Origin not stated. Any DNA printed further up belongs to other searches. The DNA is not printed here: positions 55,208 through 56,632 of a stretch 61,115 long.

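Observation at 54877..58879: AT-rich five-gene cassette: P-loop kinase / beta-RFAP-synthase-like GHMP / SAM-MTase / Ham1 NTP pyrophosphatase / IDO-like heme enzyme, a candidate uncharacterised nucleotide-analogue or aryl-ribonucleotide pathway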

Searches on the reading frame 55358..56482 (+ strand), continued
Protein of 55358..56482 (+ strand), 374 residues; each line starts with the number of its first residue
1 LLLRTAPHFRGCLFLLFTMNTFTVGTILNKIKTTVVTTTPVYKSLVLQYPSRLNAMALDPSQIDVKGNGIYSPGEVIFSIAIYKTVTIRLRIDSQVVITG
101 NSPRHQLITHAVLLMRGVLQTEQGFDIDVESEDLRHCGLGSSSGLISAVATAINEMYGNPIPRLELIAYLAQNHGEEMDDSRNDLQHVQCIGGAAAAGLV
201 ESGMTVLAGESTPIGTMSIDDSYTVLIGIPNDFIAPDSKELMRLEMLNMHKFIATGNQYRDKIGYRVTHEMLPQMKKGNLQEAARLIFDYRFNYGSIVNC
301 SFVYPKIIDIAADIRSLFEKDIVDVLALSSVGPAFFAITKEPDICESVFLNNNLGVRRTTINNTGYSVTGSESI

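Call 64: search_dna_similar(query=window:55412-56479:+, collection=phages, mode=protein, max_evalue=1e-8, max_rows=10)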
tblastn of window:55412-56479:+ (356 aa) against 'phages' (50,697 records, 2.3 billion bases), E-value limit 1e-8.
No match.

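Call 66: search_protein_families(library=pfam, proteins=[L062:1241-2368:+, L062:2365-3456:+, L062:3449-5830:+, L062:6893-8008:+, L062:7986-8621:+, L062:8294-9826:+, L062:9819-10646:+, L062:10650-11165:-, L062:11320-12135:+, L063:2968-4305:+], max_evalue=0.001)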
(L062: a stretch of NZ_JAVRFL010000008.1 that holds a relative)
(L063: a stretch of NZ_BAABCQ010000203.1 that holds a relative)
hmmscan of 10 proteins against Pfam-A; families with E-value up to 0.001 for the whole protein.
L062:1241-2368:+ (375 aa): 1 family
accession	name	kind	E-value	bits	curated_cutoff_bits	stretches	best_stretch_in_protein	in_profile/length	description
PF00248.27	Aldo_ket_red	-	8.1e-65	219.2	24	1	44-351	2-290/291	Aldo/keto reductase family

L062:2365-3456:+ (363 aa): 3 families
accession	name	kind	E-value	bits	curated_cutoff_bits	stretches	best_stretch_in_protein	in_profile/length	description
PF02826.25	2-Hacid_dh_C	-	9.8e-35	120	25.1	1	125-308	2-178/178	D-isomer specific 2-hydroxyacid dehydrogenase, NAD binding domain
PF00389.36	2-Hacid_dh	-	1.6e-06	28.3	24.6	1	32-338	17-132/134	D-isomer specific 2-hydroxyacid dehydrogenase, catalytic domain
PF03446.21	NAD_binding_2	-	4.8e-05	23.9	21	1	170-277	1-112/161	NAD binding domain of 6-phosphogluconate dehydrogenase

L062:3449-5830:+ (793 aa): 1 family
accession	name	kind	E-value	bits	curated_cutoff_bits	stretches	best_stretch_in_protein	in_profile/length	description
PF00282.25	Pyridoxal_deC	-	1.2e-18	67.5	27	1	105-351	103-361/375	Pyridoxal-dependent decarboxylase conserved domain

L062:6893-8008:+ (371 aa): 1 family
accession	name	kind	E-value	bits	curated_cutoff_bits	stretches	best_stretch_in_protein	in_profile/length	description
PF00288.32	GHMP_kinases_N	-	3.6e-12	46.8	22.3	1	101-163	6-65/87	GHMP kinases N terminal domain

L062:7986-8621:+ (212 aa): 6 families
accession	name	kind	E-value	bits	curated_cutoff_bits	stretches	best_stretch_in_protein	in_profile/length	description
PF08241.18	Methyltransf_11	-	5.3e-16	59.5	21.2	1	42-133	1-92/95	Methyltransferase domain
PF13649.12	Methyltransf_25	-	1.5e-15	58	27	1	42-131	2-96/97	Methyltransferase domain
PF13489.12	Methyltransf_23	-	1.3e-14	54.7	27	1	29-184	14-162/164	Methyltransferase domain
PF13847.12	Methyltransf_31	-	7.6e-11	42.3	27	1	37-136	3-109/145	Methyltransferase domain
PF08242.18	Methyltransf_12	-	7.2e-10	39.9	30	1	42-123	1-90/98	Methyltransferase domain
PF07021.18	MetW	-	0.00013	22.1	21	1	36-117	12-94/193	Methionine biosynthesis protein MetW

L062:8294-9826:+ (510 aa): 1 family
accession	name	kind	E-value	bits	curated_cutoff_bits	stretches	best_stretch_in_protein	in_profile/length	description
PF07475.17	Hpr_kinase_C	-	0.00031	20.8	33.3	1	299-340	20-60/171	HPr Serine kinase C-terminal domain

L062:9819-10646:+ (275 aa): 5 families
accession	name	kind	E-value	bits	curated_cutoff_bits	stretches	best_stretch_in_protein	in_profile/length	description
PF08282.18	Hydrolase_3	-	3.5e-17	63.4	20.9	2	183-243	183-241/255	haloacid dehalogenase-like hydrolase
PF00702.32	Hydrolase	-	3.9e-05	24.6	26.4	0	20-54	97-131/191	haloacid dehalogenase-like hydrolase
PF05116.19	S6PP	-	7.1e-05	22.9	20.3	0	183-236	161-212/247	Sucrose-6F-phosphate phosphohydrolase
PF13344.12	Hydrolase_6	-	7.8e-05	23.1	27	1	8-47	2-40/101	Haloacid dehalogenase-like hydrolase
PF12710.13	HAD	-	0.00011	23.1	27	0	184-221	147-188/189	haloacid dehalogenase-like hydrolase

L062:10650-11165:- (171 aa): 1 family
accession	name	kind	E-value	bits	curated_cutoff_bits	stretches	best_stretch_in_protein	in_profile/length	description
PF00293.34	NUDIX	-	4.8e-20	72.4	21.1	1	21-129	7-119/134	NUDIX domain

L062:11320-12135:+ (271 aa): 2 families
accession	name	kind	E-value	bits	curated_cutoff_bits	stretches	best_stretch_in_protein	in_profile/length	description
PF00561.26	Abhydrolase_1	-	0.00018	21.7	25.8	1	70-226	4-131/245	alpha/beta hydrolase fold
PF12146.15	Hydrolase_4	-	0.00056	19.7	27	0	200-246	183-229/239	Serine aminopeptidase, S33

L063:2968-4305:+ (445 aa): 1 family
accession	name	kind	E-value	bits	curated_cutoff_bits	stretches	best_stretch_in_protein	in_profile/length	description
PF07475.17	Hpr_kinase_C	-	3.6e-05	23.8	33.3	1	220-268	10-56/171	HPr Serine kinase C-terminal domain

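Call 83: search_protein_representatives(alignment_id=A1)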
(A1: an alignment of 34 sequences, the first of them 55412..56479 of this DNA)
Query: 34 sequences, 362 profile positions. Proteins with E-value up to 0.001 (for the whole library): 356; up to 1e-10: 203; up to 1e-30: 111. The best 150 are listed.
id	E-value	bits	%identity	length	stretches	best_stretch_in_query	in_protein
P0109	1.6e-160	550.4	-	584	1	3-360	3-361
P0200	1.0e-153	528.0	-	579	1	2-360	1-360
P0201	9.0e-152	521.6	-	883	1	4-360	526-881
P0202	6.1e-148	509.0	-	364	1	2-358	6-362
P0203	1.7e-143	494.4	-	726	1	3-360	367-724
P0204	3.5e-143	493.3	-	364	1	2-359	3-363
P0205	6.0e-136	469.5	-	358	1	3-357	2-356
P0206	4.5e-134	463.4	-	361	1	7-357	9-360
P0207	1.3e-132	458.6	-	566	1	3-359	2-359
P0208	2.5e-132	457.6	-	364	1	4-358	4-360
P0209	5.3e-132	456.5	-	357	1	2-354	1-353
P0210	1.2e-131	455.3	-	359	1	6-359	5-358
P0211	2.0e-128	444.8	-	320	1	43-360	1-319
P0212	5.4e-128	443.3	-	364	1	5-358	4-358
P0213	2.2e-127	441.3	-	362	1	3-358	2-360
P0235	2.7e-99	348.9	-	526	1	43-359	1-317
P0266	4.8e-57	209.9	-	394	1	194-360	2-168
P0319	1.7e-27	112.7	-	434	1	8-213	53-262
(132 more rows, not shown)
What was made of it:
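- The GHMP clade is tiny, at 356 clusters (call 83).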

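Call 84: search_protein_families(library=pfam, proteins=[P0201, P0203, P0235, P0207, P0266, P0319], max_evalue=0.001)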
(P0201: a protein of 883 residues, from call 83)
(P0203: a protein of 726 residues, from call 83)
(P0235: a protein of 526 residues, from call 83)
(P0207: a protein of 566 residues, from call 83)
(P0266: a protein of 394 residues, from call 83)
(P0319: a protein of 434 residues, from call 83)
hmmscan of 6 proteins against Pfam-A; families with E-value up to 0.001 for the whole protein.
P0201 (883 aa): 3 families
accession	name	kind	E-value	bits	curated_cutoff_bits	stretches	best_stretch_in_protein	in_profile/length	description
PF08933.16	PrnB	-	7.3e-15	55.1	27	1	340-504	186-359/387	Monodechloroaminopyrrolnitrin synthase PrnB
PF18871.6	HEPN_Toprim_N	-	2.3e-11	44.5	25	1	1-72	1-78/223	HEPN/Toprim N-terminal domain 1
PF00288.32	GHMP_kinases_N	-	7.7e-10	39.3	22.3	1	616-695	3-78/87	GHMP kinases N terminal domain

P0203 (726 aa): 3 families
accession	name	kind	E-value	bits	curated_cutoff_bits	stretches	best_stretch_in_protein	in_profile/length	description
PF08933.16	PrnB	-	6.3e-28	98.1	27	1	72-294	67-296/387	Monodechloroaminopyrrolnitrin synthase PrnB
PF00288.32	GHMP_kinases_N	-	4.6e-10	40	22.3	1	460-531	2-70/87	GHMP kinases N terminal domain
PF22700.2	MVD-like_N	-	0.00091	19.3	27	0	453-522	53-126/157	Diphosphomevalonate decarboxylase-like N-terminal domain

P0235 (526 aa): 5 families
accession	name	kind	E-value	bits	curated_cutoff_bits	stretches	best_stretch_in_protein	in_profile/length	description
PF08241.18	Methyltransf_11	-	3.2e-11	44.1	21.2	1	357-446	1-89/95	Methyltransferase domain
PF13489.12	Methyltransf_23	-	2.7e-10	40.6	27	1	354-501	24-163/164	Methyltransferase domain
PF13649.12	Methyltransf_25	-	4.1e-10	40.7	27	1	357-446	2-95/97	Methyltransferase domain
PF08242.18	Methyltransf_12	-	3.8e-08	34.4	30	1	357-445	1-93/98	Methyltransferase domain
PF13847.12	Methyltransf_31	-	0.00059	20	27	0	355-454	6-111/145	Methyltransferase domain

P0207 (566 aa): 8 families
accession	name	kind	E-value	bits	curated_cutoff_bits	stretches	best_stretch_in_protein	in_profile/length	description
PF03848.20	TehB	-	1.2e-11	44.9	20.4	1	387-475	27-114/193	Tellurite resistance protein TehB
PF13649.12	Methyltransf_25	-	5.3e-09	37.1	27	1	396-491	2-97/97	Methyltransferase domain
PF13847.12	Methyltransf_31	-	1.5e-08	34.9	27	1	391-499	3-113/145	Methyltransferase domain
PF08241.18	Methyltransf_11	-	2e-08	35.2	21.2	1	396-494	1-94/95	Methyltransferase domain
PF00288.32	GHMP_kinases_N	-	1.5e-07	32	22.3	1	94-160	2-65/87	GHMP kinases N terminal domain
PF13489.12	Methyltransf_23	-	4.2e-07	30.3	27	1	389-505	20-124/164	Methyltransferase domain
PF08242.18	Methyltransf_12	-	2e-06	28.9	30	1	396-493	1-98/98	Methyltransferase domain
PF01209.24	Ubie_methyltran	-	7.3e-05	22.7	20.1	1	390-495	46-151/233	ubiE/COQ5 methyltransferase family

P0266 (394 aa): 1 family
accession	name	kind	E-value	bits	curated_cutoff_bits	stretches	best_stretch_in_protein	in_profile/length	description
PF01177.27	Asp_Glu_race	-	6.8e-14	52.6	31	1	180-385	1-204/211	Asp/Glu/Hydantoin racemase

P0319 (434 aa): 1 family
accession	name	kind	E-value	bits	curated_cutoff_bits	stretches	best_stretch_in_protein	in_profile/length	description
PF00288.32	GHMP_kinases_N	-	6.6e-05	23.5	22.3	1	142-207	3-63/87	GHMP kinases N terminal domain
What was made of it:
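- P0201 carries a HEPN_Toprim_N domain fused to PrnB-GHMP (call 84).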

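Call 85: search_protein_families(library=pfam, proteins=[L031:5819-8050:+, L053:6974-8725:+, L064:6965-8707:+, L051:2873-4594:+], max_evalue=0.001)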
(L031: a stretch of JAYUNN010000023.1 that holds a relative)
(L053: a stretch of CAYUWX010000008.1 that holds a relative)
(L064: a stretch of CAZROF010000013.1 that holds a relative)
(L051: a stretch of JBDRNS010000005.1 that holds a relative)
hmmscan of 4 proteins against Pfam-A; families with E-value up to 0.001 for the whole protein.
L031:5819-8050:+ (744 aa): 2 families
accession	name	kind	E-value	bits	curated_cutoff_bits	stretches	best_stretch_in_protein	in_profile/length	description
PF08933.16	PrnB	-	1.1e-24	87.4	27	1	94-368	69-359/387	Monodechloroaminopyrrolnitrin synthase PrnB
PF00288.32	GHMP_kinases_N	-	4.4e-09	36.9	22.3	1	483-548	5-67/87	GHMP kinases N terminal domain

L053:6974-8725:+ (584 aa): 10 families
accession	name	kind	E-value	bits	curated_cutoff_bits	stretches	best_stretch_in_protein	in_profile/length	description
PF08241.18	Methyltransf_11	-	5.4e-20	72.3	21.2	1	405-506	1-94/95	Methyltransferase domain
PF13649.12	Methyltransf_25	-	9.7e-17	61.9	27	1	405-503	2-97/97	Methyltransferase domain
PF13847.12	Methyltransf_31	-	1.1e-13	51.5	27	1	400-516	3-124/145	Methyltransferase domain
PF08242.18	Methyltransf_12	-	1e-10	42.7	30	1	405-504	1-97/98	Methyltransferase domain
PF13489.12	Methyltransf_23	-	4.7e-10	39.9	27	1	391-514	13-123/164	Methyltransferase domain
PF00288.32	GHMP_kinases_N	-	2.4e-08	34.5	22.3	1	115-167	16-67/87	GHMP kinases N terminal domain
PF01209.24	Ubie_methyltran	-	2.7e-08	33.9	20.1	1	396-512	43-156/233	ubiE/COQ5 methyltransferase family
PF03848.20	TehB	-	1.8e-07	31.3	20.4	1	401-503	31-128/193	Tellurite resistance protein TehB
PF05401.17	NodS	-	1.6e-05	25.2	24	1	393-506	36-143/201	Nodulation protein S (NodS)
PF05175.20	MTS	-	0.00012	22.3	23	1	403-506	34-137/170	Methyltransferase small domain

L064:6965-8707:+ (581 aa): 8 families
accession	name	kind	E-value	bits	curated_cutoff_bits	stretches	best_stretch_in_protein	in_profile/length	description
PF13649.12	Methyltransf_25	-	1.4e-10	42.2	27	1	405-503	2-97/97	Methyltransferase domain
PF08241.18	Methyltransf_11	-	4.4e-09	37.3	21.2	1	405-506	1-94/95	Methyltransferase domain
PF13847.12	Methyltransf_31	-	4.4e-09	36.6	27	1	400-506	3-108/145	Methyltransferase domain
PF08242.18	Methyltransf_12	-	4.7e-09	37.3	30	1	405-505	1-98/98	Methyltransferase domain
PF13489.12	Methyltransf_23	-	1.6e-07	31.7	27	1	403-522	25-132/164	Methyltransferase domain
PF00288.32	GHMP_kinases_N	-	7.8e-07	29.7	22.3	1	104-169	6-68/87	GHMP kinases N terminal domain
PF03848.20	TehB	-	1e-05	25.5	20.4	1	400-497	30-122/193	Tellurite resistance protein TehB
PF02353.26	CMAS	-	1.4e-05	25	27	1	394-517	56-174/273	Mycolic acid cyclopropane synthetase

L051:2873-4594:+ (574 aa): 10 families
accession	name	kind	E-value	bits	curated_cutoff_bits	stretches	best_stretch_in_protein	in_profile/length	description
PF13847.12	Methyltransf_31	-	2.3e-13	50.5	27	1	394-545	2-144/145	Methyltransferase domain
PF13649.12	Methyltransf_25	-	6.6e-11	43.2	27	1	400-498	2-97/97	Methyltransferase domain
PF08241.18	Methyltransf_11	-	7.7e-10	39.7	21.2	1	400-501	1-94/95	Methyltransferase domain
PF13489.12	Methyltransf_23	-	1.3e-09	38.4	27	1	388-547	17-159/164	Methyltransferase domain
PF08242.18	Methyltransf_12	-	1.8e-09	38.6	30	1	400-500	1-98/98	Methyltransferase domain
PF00288.32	GHMP_kinases_N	-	1.8e-09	38.1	22.3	1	96-172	3-75/87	GHMP kinases N terminal domain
PF02353.26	CMAS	-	2.3e-07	30.8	27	1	386-507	53-169/273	Mycolic acid cyclopropane synthetase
PF03848.20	TehB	-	4.6e-07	29.9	20.4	1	374-497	8-127/193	Tellurite resistance protein TehB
PF01209.24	Ubie_methyltran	-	2.5e-06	27.4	20.1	1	387-488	39-141/233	ubiE/COQ5 methyltransferase family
PF08003.17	Methyltransf_9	-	0.00017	21.1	23.8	1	387-501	107-216/315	Protein of unknown function (DUF1698)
